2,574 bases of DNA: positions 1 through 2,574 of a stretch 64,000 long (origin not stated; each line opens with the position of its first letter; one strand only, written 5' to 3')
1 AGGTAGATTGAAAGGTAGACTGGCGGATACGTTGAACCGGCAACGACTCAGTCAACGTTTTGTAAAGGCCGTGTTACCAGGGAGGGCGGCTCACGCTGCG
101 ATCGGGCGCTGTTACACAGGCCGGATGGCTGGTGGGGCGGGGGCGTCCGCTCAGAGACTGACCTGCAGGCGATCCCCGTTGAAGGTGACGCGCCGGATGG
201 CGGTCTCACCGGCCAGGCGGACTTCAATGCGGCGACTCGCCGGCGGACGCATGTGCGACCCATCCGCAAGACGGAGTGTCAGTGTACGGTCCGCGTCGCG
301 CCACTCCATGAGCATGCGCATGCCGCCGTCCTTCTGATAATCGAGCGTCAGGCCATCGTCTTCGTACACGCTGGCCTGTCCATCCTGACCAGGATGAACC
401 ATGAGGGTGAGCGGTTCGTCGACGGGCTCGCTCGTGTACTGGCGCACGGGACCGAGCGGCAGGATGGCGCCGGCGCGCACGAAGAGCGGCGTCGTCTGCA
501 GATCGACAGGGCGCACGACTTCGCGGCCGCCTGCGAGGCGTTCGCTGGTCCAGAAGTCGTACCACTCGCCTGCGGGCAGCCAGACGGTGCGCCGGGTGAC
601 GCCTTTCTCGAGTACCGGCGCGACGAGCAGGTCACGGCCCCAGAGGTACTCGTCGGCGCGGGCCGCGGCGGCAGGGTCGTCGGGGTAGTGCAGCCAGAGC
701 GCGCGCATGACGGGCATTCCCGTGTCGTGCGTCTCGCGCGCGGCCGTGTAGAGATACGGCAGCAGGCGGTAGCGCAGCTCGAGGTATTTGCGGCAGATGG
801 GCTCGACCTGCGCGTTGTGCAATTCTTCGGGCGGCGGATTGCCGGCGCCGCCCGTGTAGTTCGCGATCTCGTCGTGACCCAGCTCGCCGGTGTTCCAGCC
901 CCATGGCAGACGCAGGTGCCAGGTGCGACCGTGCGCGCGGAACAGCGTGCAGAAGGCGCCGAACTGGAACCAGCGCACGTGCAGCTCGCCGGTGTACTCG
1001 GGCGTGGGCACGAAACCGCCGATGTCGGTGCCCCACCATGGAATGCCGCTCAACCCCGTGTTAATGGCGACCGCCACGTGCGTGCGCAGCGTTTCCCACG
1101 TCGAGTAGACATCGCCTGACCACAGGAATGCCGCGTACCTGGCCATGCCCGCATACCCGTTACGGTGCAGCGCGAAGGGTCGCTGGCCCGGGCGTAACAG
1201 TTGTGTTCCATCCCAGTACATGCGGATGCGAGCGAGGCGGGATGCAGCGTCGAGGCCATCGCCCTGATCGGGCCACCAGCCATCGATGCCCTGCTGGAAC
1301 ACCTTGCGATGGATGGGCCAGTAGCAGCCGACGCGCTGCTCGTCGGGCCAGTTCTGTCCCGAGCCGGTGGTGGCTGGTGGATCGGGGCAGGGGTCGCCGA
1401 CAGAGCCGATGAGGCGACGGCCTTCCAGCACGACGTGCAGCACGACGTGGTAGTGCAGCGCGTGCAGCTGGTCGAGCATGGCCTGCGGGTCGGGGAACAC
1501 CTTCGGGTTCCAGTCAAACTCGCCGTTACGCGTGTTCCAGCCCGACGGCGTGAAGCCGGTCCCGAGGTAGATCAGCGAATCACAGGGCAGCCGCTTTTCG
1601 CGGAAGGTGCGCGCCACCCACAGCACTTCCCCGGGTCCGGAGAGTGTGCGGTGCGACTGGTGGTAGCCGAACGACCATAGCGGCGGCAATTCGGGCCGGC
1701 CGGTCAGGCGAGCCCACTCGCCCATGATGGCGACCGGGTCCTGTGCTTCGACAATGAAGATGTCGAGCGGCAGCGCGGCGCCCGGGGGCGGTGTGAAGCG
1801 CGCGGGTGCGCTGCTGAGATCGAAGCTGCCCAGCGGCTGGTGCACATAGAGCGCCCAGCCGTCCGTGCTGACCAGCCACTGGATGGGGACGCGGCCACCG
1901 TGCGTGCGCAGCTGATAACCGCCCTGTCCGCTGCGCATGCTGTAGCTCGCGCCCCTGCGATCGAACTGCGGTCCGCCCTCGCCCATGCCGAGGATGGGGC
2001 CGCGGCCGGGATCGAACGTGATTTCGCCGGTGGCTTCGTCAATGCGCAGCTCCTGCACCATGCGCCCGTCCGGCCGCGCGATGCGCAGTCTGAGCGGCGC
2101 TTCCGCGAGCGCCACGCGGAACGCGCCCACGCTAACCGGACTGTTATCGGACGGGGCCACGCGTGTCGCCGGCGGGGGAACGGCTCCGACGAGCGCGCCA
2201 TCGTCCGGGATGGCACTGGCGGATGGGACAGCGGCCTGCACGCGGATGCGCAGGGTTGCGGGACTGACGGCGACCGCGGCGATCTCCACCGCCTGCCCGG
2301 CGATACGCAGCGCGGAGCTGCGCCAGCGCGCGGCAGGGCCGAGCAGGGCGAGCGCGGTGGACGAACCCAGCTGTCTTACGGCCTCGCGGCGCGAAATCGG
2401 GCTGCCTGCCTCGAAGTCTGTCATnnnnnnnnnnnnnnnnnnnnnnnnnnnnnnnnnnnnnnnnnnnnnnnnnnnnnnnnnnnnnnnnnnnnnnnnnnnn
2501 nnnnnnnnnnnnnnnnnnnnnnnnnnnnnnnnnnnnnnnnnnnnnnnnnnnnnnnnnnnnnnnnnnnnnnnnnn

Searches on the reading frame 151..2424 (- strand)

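Call 44: search_protein_families(library=pfam, proteins=[window:151-2424:-], max_evalue=0.001)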
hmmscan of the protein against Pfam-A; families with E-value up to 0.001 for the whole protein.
window:151-2424:- (757 aa): 3 families
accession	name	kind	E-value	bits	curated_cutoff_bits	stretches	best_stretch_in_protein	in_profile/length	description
PF01055.32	Glyco_hydro_31_2nd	-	5.9e-57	193.9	23.5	1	244-561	1-328/328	Glycosyl hydrolases family 31 TIM-barrel domain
PF21365.3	Glyco_hydro_31_3rd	-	1.4e-28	99.6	24.4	1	569-655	1-87/87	Glycosyl hydrolase family 31 C-terminal domain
PF17137.9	DUF5110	-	3.2e-11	43.6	27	1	671-739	1-70/71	Domain of unknown function (DUF5110)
